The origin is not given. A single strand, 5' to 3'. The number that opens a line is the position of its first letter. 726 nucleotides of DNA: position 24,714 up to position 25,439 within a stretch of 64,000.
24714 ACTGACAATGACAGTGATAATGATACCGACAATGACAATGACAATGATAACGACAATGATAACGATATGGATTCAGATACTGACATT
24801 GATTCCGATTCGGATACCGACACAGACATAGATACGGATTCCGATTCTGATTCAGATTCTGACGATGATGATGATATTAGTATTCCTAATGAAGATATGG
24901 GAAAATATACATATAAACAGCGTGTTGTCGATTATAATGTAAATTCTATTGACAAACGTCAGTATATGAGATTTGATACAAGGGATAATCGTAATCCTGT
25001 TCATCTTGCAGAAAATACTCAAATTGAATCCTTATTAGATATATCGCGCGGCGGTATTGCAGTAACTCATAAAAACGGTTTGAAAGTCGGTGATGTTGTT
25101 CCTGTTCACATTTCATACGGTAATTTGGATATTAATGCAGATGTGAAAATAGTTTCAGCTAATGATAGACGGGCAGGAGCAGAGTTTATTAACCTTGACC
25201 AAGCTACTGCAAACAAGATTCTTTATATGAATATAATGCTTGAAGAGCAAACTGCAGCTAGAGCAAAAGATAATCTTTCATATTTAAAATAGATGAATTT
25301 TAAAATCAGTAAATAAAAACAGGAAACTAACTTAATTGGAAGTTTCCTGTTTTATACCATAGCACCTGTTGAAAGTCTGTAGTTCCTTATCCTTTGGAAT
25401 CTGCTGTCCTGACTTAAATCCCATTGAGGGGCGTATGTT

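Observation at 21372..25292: Secreted-type TPS-domain giant protein ends in a cytoplasmic-type PilZ c-di-GMP receptor domain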

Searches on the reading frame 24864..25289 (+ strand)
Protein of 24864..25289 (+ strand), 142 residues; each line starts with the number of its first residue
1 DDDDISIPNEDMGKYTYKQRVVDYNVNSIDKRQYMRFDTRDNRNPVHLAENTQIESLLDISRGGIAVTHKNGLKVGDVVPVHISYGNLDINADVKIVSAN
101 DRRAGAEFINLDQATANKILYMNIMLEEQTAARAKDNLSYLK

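Call 35: search_solved_structures(query=A1, max_evalue=1, show_alignments=2)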
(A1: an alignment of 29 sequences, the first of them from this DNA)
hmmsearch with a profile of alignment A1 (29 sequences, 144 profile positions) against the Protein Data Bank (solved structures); distinct sequences matched with E-value up to 1: 2.
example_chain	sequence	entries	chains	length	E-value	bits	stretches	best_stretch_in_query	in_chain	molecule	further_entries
5vx6_A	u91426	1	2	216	0.21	14.5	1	25-70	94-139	Uncharacterized protein YpfA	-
2dum_A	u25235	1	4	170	0.27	14.2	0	9-72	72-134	Hypothetical protein PH0823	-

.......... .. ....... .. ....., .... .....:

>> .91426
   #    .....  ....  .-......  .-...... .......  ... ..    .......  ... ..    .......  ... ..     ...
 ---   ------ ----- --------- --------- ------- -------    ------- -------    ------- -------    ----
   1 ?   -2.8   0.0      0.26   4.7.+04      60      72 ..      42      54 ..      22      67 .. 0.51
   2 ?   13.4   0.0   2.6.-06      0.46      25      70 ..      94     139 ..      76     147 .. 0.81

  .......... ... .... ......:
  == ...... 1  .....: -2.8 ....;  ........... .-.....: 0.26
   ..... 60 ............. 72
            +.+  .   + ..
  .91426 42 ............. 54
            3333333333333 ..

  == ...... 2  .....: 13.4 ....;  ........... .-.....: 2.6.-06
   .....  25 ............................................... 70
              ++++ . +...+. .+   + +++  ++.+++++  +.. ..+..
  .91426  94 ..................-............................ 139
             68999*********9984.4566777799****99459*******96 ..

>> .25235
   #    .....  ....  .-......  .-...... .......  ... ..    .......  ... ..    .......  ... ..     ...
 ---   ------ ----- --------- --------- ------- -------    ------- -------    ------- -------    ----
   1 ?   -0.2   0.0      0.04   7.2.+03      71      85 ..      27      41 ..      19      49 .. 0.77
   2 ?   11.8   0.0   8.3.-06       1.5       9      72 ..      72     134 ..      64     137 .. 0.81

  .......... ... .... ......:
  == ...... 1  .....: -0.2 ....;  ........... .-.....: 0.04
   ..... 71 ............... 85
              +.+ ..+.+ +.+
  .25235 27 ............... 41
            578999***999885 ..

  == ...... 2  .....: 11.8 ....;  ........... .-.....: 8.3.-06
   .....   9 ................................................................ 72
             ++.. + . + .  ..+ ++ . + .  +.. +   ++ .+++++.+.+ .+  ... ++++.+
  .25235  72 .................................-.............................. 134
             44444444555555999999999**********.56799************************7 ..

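Call 42: predict_structure(alignment_id=A1)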
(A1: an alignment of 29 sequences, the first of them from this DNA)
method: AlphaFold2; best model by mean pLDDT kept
length: 142 residues; sequences in the alignment: 29
mean_pLDDT: 77.5   pTM: 0.61
mean pLDDT of the five models: 77.5, 76.2, 75.1, 71.8, 71.7
residues with pLDDT >= 90: 45; 70-90: 53; 50-70: 38; < 50: 6
segments of 3 or more residues with pLDDT < 50: 1-3
pLDDT, mean of each block of 10 residues (from residue 1): 52 53 59 73 72 85 89 92 89 94 92 90 85 67 43
secondary structure, 60 per line:
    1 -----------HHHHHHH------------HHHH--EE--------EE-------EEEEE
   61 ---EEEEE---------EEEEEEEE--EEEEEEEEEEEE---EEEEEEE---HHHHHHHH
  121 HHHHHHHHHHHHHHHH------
elements in order: H12-18 H31-34 E56-60 E64-68 E78-85 E88-99 E103-109 H113-136

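Call 45: fold_search(model_id=the predicted structure, library=pdb)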
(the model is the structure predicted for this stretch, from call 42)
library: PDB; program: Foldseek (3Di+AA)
matches with E <= 10: 986; with E <= 0.001: 11
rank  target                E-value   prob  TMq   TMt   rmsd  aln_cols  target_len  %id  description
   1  4q63                  2.9e-04  1.00  0.51  0.73   3.1        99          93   16  Crystal Structure of Legionella Uncharacterized Protein Lpg0364 (released 2014-05-07)
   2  5xly_B                3.4e-04  1.00  0.49  0.57   8.3       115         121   16  Crystal structure of CheR1 in complex with c-di-GMP-bound MapZ (released 2017-08-23)
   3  4rt0_C                5.3e-04  1.00  0.44  0.57   2.5        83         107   25  Structure of the Alg44 PilZ domain from Pseudomonas aeruginosa PAO1 in complex with c-di-GMP (released 2015-04-08)
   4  5y6g                  6.2e-04  1.00  0.59  0.63   3.7       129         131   16  PilZ domain with c-di-GMP of YcgR from Escherichia coli (released 2018-07-18)
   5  4xrn_B                6.2e-04  1.00  0.41  0.55   6.0        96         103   21  Pilz domain with c-di-gmp of a protein from Pseudomonas aeruginosa (released 2016-02-03)
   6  4rt1_B                7.0e-04  1.00  0.45  0.59   2.3        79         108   23  Structure of the Alg44 PilZ domain (R95A mutant) from Pseudomonas aeruginosa PAO1 in complex with c-di-GMP (released 2015-04-08)
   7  4xrn_A                7.4e-04  1.00  0.43  0.57   6.0        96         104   21  Pilz domain with c-di-gmp of a protein from Pseudomonas aeruginosa (released 2016-02-03)
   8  4rt0_B                7.4e-04  1.00  0.46  0.59   5.7       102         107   20  Structure of the Alg44 PilZ domain from Pseudomonas aeruginosa PAO1 in complex with c-di-GMP (released 2015-04-08)
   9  3kyf                  7.8e-04  1.00  0.47  0.31   4.5       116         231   20  Crystal structure of P4397 complexed with c-di-GMP (released 2010-04-14)
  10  4xrn_C                8.2e-04  1.00  0.46  0.59   2.2        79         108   24  Pilz domain with c-di-gmp of a protein from Pseudomonas aeruginosa (released 2016-02-03)
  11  4rt0_A                8.2e-04  1.00  0.45  0.57   5.8       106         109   20  Structure of the Alg44 PilZ domain from Pseudomonas aeruginosa PAO1 in complex with c-di-GMP (released 2015-04-08)
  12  5y4r_D                1.0e-03  1.00  0.50  0.58   8.5       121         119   15  Structure of a methyltransferase complex (released 2017-11-29)
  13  4rt1_A                1.6e-03  1.00  0.45  0.58   5.9       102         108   19  Structure of the Alg44 PilZ domain (R95A mutant) from Pseudomonas aeruginosa PAO1 in complex with c-di-GMP (released 2015-04-08)
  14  5y6f                  1.6e-03  1.00  0.50  0.33   7.4       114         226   15  Crystal structure of YcgR in complex with c-di-GMP from Escherichia coli (released 2018-07-18)
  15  5y4r_C                1.8e-03  1.00  0.49  0.58   8.5       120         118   15  Structure of a methyltransferase complex (released 2017-11-29)
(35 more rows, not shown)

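Call 50: find_homologous_proteins(query=A1, max_evalue=0.001)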
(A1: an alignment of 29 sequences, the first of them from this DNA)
Query A1 (29 sequences) (142 aa, profile of the alignment): 206 proteins with E <= 0.001 among 1630 candidates; the best 120 are listed.
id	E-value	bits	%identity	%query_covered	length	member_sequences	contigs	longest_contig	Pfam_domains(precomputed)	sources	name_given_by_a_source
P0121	3.2e-60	220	100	100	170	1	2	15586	PF07238.20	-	-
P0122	1.6e-59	218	89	92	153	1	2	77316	PF07238.20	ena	-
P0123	6.6e-59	216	82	94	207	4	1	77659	PF07238.20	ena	-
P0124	8.9e-59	215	87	92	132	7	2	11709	PF07238.20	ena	-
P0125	9.2e-59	215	83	94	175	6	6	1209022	PF07238.20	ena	-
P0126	1.2e-58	215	78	93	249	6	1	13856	PF07238.20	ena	-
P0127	4.1e-58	213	80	98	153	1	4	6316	PF07238.20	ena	-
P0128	7.6e-58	212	76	83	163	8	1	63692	PF07238.20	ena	-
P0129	9.3e-58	212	79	92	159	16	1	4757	PF07238.20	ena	-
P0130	1.1e-57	212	83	92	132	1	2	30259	PF07238.20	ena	-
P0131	1.2e-57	212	89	92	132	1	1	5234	PF07238.20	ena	-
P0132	1.9e-57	211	71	83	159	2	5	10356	PF07238.20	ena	-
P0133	3.2e-57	210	79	91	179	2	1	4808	PF07238.20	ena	-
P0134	1.6e-56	208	83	92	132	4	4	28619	PF07238.20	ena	-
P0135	1.8e-56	208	73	92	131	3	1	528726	PF07238.20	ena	-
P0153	3.0e-54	201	75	92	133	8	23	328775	PF07238.20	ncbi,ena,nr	ncbi:membrane PilZ domain protein Epm44 [Clostridium sp. CAG:967]|nr:membrane PilZ domain protein Ep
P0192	7.9e-50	186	59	78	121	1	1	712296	PF07238.20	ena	-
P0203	9.0e-49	183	65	75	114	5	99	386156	PF07238.20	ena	-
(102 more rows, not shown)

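Call 52: find_encoding_contigs(protein=P0203, flank=6000, max_places=3)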
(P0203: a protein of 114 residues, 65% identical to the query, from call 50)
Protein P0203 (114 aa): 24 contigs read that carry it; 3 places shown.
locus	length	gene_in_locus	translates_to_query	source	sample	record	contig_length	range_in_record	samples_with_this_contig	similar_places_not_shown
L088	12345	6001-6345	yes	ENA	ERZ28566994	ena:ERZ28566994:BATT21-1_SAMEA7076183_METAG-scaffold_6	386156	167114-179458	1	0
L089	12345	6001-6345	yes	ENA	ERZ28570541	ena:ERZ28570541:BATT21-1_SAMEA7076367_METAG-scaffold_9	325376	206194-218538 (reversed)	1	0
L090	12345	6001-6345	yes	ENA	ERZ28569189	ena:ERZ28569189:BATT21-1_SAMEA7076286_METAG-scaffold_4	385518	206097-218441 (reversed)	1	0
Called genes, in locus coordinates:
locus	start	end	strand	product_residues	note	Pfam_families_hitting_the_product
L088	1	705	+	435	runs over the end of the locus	PF00919:UPF0004, PF04055:Radical_SAM, PF18693:TRAM_2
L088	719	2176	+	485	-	PF01943:Polysacc_synt, PF13440:Polysacc_synt_3 (weak)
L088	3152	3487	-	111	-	-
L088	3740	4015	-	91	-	-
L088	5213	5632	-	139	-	-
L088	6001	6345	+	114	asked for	PF07238:PilZ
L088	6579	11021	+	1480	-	-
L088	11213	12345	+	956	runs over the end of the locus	-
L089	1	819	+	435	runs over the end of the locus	PF00919:UPF0004, PF04055:Radical_SAM, PF18693:TRAM_2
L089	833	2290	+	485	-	PF01943:Polysacc_synt, PF13440:Polysacc_synt_3 (weak)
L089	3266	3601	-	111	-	-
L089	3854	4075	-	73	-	-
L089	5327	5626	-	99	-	-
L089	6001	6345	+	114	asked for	PF07238:PilZ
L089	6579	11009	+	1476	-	-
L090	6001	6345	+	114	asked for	PF07238:PilZ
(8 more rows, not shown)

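Call 53: find_encoding_contigs(protein=P0192, flank=6000, max_places=2)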
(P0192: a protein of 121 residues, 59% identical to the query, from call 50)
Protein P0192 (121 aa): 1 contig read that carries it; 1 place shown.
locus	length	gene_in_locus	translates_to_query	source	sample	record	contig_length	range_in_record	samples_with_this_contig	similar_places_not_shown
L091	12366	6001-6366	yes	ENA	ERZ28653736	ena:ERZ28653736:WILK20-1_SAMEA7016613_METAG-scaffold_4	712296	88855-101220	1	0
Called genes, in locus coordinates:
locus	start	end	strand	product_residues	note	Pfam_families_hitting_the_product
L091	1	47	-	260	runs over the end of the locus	-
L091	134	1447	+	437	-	PF00919:UPF0004, PF04055:Radical_SAM, PF18693:TRAM_2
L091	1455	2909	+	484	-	PF01943:Polysacc_synt, PF13440:Polysacc_synt_3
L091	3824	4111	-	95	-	-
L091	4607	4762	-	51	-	-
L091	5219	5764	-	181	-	-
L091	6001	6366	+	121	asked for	PF07238:PilZ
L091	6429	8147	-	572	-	-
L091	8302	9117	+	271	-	PF23441:SDR (weak), PF00106:adh_short, PF13561:adh_short_C2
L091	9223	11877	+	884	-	PF00133:tRNA-synt_1, PF09334:tRNA-synt_1g, PF13603:tRNA-synt_1_2, PF09334:tRNA-synt_1g, PF00133:tRNA-synt_1, PF08264:Anticodon_1, PF10458:Val_tRNA-synt_C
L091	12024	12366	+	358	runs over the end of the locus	PF00575:S1, PF13509:S1_2 (faint), PF23459:S1_RRP5 (faint), PF00575:S1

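Call 83: search_protein_representatives(alignment_id=A1)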
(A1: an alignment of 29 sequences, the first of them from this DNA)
Query: 29 sequences, 144 profile positions. Proteins with E-value up to 0.001 (for the whole library): 211; up to 1e-10: 127; up to 1e-30: 52. The best 150 are listed.
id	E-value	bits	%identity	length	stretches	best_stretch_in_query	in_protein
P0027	2.5e-59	215.3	-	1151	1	2-141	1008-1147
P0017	2.6e-58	212.0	-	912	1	3-143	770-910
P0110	7.4e-55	200.8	-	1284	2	3-135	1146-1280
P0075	3.4e-54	198.7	-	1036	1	3-135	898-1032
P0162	4.0e-54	198.5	-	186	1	2-139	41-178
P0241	5.6e-54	198.0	-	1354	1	2-134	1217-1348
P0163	6.6e-54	197.8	-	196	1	6-141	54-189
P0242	7.4e-54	197.6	-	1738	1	4-136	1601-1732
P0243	8.7e-54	197.4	-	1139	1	3-141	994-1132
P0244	1.2e-53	196.9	-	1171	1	2-137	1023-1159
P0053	1.2e-53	196.9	-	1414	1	2-136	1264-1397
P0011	2.6e-53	195.9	-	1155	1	5-139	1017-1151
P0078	4.5e-53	195.1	-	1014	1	3-132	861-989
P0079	6.2e-53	194.6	-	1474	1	4-136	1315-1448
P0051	1.8e-52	193.1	-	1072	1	3-142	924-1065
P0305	7.4e-21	90.6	-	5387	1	23-136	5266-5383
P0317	3.4e-18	82.0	-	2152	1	2-141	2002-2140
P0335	6.9e-14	68.0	-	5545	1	21-128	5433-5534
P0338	8.7e-13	64.4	-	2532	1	7-130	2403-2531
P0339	1.2e-12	64.0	-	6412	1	14-134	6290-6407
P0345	4.0e-12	62.3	-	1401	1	8-128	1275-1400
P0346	5.8e-12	61.8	-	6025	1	20-127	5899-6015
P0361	1.2e-08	51.0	-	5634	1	33-132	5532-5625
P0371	3.6e-07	46.2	-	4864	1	20-134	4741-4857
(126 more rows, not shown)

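Call 86: list_cluster_members(proteins=[P0305, P0339, P0317, P0338, P0361, P0346, P0335, P0345])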
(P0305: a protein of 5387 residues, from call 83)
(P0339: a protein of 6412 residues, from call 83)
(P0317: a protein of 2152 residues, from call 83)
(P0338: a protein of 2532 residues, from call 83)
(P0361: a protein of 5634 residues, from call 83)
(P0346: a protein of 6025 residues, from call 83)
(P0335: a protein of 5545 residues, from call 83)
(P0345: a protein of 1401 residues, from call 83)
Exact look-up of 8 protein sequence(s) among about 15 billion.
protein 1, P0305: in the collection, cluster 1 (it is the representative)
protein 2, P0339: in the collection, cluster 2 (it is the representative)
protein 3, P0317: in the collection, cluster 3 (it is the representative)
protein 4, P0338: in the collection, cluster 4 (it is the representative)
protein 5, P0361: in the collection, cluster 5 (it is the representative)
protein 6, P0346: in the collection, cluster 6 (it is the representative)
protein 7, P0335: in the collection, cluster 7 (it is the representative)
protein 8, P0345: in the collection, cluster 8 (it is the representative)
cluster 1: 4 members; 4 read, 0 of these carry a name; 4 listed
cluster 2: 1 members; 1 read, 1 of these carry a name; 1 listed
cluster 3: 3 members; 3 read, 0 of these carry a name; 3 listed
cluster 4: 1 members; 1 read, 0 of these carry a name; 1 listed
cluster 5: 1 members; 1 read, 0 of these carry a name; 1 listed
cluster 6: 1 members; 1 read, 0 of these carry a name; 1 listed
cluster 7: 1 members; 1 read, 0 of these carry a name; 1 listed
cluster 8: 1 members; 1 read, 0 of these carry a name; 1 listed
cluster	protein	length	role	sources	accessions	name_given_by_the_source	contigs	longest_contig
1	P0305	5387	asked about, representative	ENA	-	-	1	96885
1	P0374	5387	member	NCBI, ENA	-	-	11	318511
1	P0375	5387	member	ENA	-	-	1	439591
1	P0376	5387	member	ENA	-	-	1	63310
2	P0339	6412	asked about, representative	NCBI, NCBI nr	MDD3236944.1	MAG: PilZ domain-containing protein [Candidatus Gastranaerophilales bacterium] | PilZ domain-containing protein [Candidatus Gastranaerophilales bacterium]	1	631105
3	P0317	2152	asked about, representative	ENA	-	-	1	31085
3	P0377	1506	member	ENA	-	-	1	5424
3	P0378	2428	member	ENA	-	-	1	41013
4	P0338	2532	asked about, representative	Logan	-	-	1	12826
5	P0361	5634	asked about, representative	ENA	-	-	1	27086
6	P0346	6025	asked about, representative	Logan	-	-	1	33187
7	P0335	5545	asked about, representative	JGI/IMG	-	-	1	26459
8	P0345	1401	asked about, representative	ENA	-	-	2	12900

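Call 87: find_encoding_contigs(protein=P0339, flank=10000, max_places=1)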
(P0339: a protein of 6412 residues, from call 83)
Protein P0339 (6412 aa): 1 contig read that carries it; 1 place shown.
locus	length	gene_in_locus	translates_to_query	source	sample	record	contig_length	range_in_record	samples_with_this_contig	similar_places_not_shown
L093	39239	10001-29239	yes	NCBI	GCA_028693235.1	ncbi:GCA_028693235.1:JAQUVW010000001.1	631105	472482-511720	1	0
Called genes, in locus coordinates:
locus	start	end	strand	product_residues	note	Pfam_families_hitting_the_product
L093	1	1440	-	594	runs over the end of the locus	PF11495:TrmB_EBD_N (faint), PF07894:SACK1 (faint), PF13091:PLDc_2, PF00614:PLDc (faint), PF13091:PLDc_2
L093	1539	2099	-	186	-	PF08942:DUF1919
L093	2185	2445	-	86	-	-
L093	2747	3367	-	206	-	-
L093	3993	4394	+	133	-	-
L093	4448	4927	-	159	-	-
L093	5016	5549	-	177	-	-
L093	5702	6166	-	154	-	PF03938:OmpH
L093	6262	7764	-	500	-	PF01943:Polysacc_synt, PF13440:Polysacc_synt_3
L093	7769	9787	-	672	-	PF07244:POTRA (faint), PF08479:POTRA_2, PF03865:ShlB, PF01103:Omp85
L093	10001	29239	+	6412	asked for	PF07238:PilZ (weak)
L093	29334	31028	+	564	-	PF02518:HATPase_c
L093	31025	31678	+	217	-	PF00072:Response_reg, PF00196:GerE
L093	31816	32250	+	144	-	-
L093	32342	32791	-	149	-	-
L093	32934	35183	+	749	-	PF00128:Alpha-amylase, PF02806:Alpha-amylase_C (weak)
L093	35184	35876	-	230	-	PF13353:Fer4_12, PF04055:Radical_SAM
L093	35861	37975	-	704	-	PF03477:ATP-cone, PF13597:NRDD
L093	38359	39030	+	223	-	-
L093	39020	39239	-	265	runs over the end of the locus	PF00005:ABC_tran, PF13304:AAA_21 (faint)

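Call 88: find_encoding_contigs(protein=P0374, flank=10000, max_places=1)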
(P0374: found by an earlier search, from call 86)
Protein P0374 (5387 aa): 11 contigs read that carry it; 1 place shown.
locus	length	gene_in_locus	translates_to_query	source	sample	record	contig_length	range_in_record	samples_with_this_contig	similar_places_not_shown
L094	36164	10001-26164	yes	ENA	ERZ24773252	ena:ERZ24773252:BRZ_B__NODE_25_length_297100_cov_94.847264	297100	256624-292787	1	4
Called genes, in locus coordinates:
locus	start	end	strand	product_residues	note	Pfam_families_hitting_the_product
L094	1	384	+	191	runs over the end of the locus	PF03167:UDG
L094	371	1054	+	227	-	PF00595:PDZ (weak), PF13180:PDZ_2 (weak), PF17820:PDZ_6 (weak)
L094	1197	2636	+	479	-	PF00395:SLH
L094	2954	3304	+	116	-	PF00707:IF3_C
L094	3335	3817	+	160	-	PF13412:HTH_24 (weak), PF01037:AsnC_trans_reg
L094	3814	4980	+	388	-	PF00155:Aminotran_1_2, PF00266:Aminotran_5, PF01053:Cys_Met_Meta_PP (weak), PF01041:DegT_DnrJ_EryC1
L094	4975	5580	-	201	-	-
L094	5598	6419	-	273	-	-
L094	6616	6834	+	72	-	PF01381:HTH_3, PF13443:HTH_26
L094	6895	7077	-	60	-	-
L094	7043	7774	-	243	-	PF00106:adh_short, PF13561:adh_short_C2, PF23441:SDR (weak)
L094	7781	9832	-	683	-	PF08479:POTRA_2, PF03865:ShlB, PF01103:Omp85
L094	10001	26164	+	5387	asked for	-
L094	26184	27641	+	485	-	PF01943:Polysacc_synt, PF13440:Polysacc_synt_3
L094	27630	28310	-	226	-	PF01746:tRNA_m1G_MT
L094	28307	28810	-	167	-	PF01782:RimM, PF05239:PRC, PF24986:PRC_RimM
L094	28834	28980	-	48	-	-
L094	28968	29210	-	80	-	-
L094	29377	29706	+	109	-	-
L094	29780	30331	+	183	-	-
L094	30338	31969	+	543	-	PF01145:Band_7, PF15975:Flot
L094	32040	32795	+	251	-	-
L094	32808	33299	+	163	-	PF07719:TPR_2 (faint), PF13414:TPR_11 (faint), PF12895:ANAPC3 (faint), PF13176:TPR_7 (faint), PF14559:TPR_19 (faint), PF13431:TPR_17 (faint), PF00515:TPR_1 (weak), PF14853:Fis1_TPR_C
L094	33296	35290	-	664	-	PF01464:SLT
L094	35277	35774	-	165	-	PF03551:PadR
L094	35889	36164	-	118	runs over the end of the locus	PF18291:HU-HIG, PF00216:Bac_DNA_binding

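Call 89: search_protein_families(library=pfam, proteins=[L094:7784-9832:-, L093:7772-9787:-, L094:10001-13000:+, L094:23165-26161:+, L093:10001-13000:+], max_evalue=0.01)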
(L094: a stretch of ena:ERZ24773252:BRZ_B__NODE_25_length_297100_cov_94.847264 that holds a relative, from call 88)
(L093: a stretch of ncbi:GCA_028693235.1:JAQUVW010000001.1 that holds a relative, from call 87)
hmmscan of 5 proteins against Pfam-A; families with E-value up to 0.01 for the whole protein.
L094:7784-9832:- (683 aa): 4 families
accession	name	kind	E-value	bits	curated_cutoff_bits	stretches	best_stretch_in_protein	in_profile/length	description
PF03865.19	ShlB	-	2e-20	74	22.7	1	307-563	2-276/311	Haemolysin secretion/activation protein ShlB/FhaC/HecB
PF08479.16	POTRA_2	-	1.9e-15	56.9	24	1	171-243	3-75/76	POTRA domain, ShlB-type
PF01103.29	Omp85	-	1.2e-11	45.2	24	1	450-659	110-322/325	Omp85 superfamily domain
PF07244.20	POTRA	-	5.3e-05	24.3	21.3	1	245-285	2-42/79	Surface antigen variable number repeat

L093:7772-9787:- (672 aa): 4 families
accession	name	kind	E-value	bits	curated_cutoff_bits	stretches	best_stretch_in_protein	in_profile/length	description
PF03865.19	ShlB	-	2.8e-21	76.7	22.7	1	248-509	2-281/311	Haemolysin secretion/activation protein ShlB/FhaC/HecB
PF08479.16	POTRA_2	-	3.1e-19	69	24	1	112-185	3-76/76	POTRA domain, ShlB-type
PF01103.29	Omp85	-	1.7e-14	54.5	24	1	291-601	33-321/325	Omp85 superfamily domain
PF07244.20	POTRA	-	2.9e-10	41.2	21.3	2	186-226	2-42/79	Surface antigen variable number repeat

L094:10001-13000:+ (1000 aa): 0 families

L094:23165-26161:+ (999 aa): 1 family
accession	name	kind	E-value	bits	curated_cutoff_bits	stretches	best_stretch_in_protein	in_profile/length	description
PF07238.19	PilZ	-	1.1e-06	29.4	22.5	1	889-980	3-96/102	PilZ domain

L093:10001-13000:+ (1000 aa): 0 families
